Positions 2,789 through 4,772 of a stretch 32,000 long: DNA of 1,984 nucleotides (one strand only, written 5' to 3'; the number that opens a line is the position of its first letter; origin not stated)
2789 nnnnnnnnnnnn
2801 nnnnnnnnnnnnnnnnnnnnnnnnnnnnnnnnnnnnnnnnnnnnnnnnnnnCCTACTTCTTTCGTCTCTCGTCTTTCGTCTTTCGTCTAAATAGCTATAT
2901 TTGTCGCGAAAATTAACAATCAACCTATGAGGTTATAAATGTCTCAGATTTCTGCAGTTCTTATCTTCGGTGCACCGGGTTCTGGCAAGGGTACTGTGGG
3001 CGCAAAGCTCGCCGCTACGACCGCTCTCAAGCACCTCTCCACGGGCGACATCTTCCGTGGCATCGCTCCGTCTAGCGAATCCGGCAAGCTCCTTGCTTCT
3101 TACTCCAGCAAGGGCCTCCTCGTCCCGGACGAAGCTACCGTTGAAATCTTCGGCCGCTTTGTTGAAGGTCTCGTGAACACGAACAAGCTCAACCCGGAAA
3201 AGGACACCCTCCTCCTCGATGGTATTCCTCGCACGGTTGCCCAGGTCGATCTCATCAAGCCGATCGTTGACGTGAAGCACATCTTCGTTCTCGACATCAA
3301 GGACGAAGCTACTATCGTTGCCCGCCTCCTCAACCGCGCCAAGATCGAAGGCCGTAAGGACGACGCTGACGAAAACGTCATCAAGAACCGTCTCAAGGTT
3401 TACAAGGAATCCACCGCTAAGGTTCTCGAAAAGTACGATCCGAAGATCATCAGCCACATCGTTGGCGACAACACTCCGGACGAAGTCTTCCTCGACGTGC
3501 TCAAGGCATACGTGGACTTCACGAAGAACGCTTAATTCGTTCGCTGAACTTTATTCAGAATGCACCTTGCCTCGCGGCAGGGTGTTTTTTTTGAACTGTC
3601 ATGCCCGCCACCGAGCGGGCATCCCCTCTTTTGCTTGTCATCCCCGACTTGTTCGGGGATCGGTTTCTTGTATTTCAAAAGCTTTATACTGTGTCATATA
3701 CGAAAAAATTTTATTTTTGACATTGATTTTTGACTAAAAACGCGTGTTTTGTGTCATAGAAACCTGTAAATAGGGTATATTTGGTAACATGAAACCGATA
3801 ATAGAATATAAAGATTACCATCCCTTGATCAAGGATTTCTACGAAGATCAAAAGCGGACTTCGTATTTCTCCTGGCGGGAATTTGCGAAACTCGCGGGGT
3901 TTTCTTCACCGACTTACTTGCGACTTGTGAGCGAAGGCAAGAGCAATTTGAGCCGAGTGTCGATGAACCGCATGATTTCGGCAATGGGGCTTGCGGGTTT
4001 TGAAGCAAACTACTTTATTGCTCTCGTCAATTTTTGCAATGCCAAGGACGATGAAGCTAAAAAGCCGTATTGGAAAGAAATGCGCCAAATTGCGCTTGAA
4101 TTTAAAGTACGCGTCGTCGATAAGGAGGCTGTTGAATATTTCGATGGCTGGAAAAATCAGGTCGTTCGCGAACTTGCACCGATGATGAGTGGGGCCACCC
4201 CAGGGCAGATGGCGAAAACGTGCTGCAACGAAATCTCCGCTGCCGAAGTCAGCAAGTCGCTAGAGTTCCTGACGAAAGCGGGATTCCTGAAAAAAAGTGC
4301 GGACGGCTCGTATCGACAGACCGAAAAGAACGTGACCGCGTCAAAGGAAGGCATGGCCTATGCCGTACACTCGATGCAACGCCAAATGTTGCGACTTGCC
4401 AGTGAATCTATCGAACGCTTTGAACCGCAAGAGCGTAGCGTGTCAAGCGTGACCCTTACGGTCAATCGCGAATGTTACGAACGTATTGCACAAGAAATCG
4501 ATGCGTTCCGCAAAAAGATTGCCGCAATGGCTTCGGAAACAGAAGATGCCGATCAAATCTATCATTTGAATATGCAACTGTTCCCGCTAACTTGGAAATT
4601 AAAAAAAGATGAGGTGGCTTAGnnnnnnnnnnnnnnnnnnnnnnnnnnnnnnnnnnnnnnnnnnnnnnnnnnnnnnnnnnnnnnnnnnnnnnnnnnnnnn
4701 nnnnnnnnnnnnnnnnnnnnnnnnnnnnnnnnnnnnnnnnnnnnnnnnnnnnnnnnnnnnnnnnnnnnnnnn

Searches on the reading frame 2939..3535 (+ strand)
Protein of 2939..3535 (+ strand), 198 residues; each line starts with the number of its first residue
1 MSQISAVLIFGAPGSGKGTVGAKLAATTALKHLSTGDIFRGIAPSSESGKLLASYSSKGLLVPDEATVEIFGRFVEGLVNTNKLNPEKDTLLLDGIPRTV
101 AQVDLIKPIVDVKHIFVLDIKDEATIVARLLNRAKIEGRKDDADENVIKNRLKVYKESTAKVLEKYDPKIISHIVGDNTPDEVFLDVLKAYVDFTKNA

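Call 6: search_protein_families(library=pfam, proteins=[window:2939-3535:+], max_evalue=0.001)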
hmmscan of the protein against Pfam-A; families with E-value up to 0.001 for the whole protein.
window:2939-3535:+ (198 aa): 4 families
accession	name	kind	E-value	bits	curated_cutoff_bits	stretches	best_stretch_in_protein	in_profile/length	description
PF00406.28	ADK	-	5.1e-27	95.3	26.8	1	9-168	1-148/151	Adenylate kinase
PF13207.12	AAA_17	-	1.2e-17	64.9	27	1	10-145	1-133/136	AAA domain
PF13671.12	AAA_33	-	2.3e-05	25.1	27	1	7-156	2-141/143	AAA domain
PF13238.12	AAA_18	-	0.00022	22.1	29.4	1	7-145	1-123/128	AAA domain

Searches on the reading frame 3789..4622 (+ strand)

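Call 6: search_protein_families(library=pfam, proteins=[window:3789-4622:+], max_evalue=0.001)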
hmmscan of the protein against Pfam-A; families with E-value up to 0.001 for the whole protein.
window:3789-4622:+ (277 aa): 1 family
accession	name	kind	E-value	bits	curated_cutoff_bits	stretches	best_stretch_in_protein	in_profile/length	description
PF14394.12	DUF4423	-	9.1e-33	113.8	30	1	107-267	7-165/165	Domain of unknown function (DUF4423)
